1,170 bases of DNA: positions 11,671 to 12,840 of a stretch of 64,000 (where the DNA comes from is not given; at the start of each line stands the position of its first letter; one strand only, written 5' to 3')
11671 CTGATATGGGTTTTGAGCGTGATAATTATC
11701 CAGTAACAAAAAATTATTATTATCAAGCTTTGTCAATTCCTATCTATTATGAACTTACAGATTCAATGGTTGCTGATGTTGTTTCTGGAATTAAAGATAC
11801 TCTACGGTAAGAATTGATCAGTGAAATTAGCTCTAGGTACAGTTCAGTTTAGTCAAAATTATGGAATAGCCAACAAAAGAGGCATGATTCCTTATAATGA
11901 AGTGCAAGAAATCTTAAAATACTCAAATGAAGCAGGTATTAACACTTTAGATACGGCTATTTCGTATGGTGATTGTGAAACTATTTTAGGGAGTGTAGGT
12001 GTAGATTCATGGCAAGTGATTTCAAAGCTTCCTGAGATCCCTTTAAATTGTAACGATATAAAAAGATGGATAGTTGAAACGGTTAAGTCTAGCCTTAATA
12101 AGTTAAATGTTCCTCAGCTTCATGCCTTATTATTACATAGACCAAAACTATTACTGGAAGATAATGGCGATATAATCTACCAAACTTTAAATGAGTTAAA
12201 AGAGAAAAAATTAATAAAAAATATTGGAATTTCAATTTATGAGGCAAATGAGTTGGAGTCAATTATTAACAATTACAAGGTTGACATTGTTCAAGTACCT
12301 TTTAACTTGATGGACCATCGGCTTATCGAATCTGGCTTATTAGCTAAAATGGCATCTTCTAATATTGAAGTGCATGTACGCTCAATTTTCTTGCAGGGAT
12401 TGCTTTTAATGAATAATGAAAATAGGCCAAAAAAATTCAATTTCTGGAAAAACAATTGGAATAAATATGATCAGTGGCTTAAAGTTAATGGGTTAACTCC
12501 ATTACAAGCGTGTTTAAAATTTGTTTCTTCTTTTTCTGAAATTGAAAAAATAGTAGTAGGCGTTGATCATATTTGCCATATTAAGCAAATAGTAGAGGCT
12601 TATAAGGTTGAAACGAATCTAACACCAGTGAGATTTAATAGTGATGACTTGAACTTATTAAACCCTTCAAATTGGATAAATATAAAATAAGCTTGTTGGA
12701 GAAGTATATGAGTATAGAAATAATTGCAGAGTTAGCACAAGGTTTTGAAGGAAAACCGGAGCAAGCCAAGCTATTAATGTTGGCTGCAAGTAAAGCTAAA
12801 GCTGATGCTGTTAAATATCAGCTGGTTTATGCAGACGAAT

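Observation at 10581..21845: Pse-type pathway split by an inserted second synthase set (AKR + divergent NeuB + SpsF-like CT + class III aminotransferase)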

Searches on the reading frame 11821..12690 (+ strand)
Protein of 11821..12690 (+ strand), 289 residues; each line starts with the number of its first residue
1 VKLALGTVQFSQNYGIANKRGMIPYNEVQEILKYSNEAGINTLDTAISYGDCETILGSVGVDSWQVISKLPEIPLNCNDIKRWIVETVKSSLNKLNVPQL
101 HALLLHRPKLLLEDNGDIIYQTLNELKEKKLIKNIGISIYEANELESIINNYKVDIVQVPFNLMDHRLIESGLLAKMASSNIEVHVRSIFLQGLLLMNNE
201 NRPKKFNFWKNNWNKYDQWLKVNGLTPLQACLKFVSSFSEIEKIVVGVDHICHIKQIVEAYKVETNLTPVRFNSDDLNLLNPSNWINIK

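Call 3: search_protein_families(library=pfam, proteins=[window:11821-12690:+])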
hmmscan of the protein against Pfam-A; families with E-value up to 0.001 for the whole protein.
window:11821-12690:+ (289 aa): 1 family
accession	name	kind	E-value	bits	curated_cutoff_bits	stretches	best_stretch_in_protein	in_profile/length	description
PF00248.27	Aldo_ket_red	-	3.6e-30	105.5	24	1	2-264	1-277/291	Aldo/keto reductase family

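Call 4: search_protein_families(library=ncbifam, proteins=[window:11821-12690:+])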
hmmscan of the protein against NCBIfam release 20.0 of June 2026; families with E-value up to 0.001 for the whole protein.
window:11821-12690:+ (289 aa): 4 families
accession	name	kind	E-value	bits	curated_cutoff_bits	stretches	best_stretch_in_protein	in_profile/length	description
NF011432.0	PRK14863.1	equivalog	8.4e-35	120.7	244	1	2-261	7-265/292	bifunctional regulator KidO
NF049922.1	MethglyxlRedYdjG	equivalog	5.5e-10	38.8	550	1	69-203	99-235/326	NADH-dependent methylglyoxal reductase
NF008598.0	PRK11565.1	equivalog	1.1e-06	28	425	1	26-157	28-157/275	2,5-didehydrogluconate reductase DkgA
NF008377.0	PRK11172.1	equivalog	0.00065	19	327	0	83-151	74-142/267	2,5-didehydrogluconate reductase DkgB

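Call 23: search_solved_structures(query=window:11821-12690:+, max_evalue=1e-10)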
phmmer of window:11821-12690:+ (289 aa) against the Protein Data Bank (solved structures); distinct sequences matched with E-value up to 1e-10: 0.
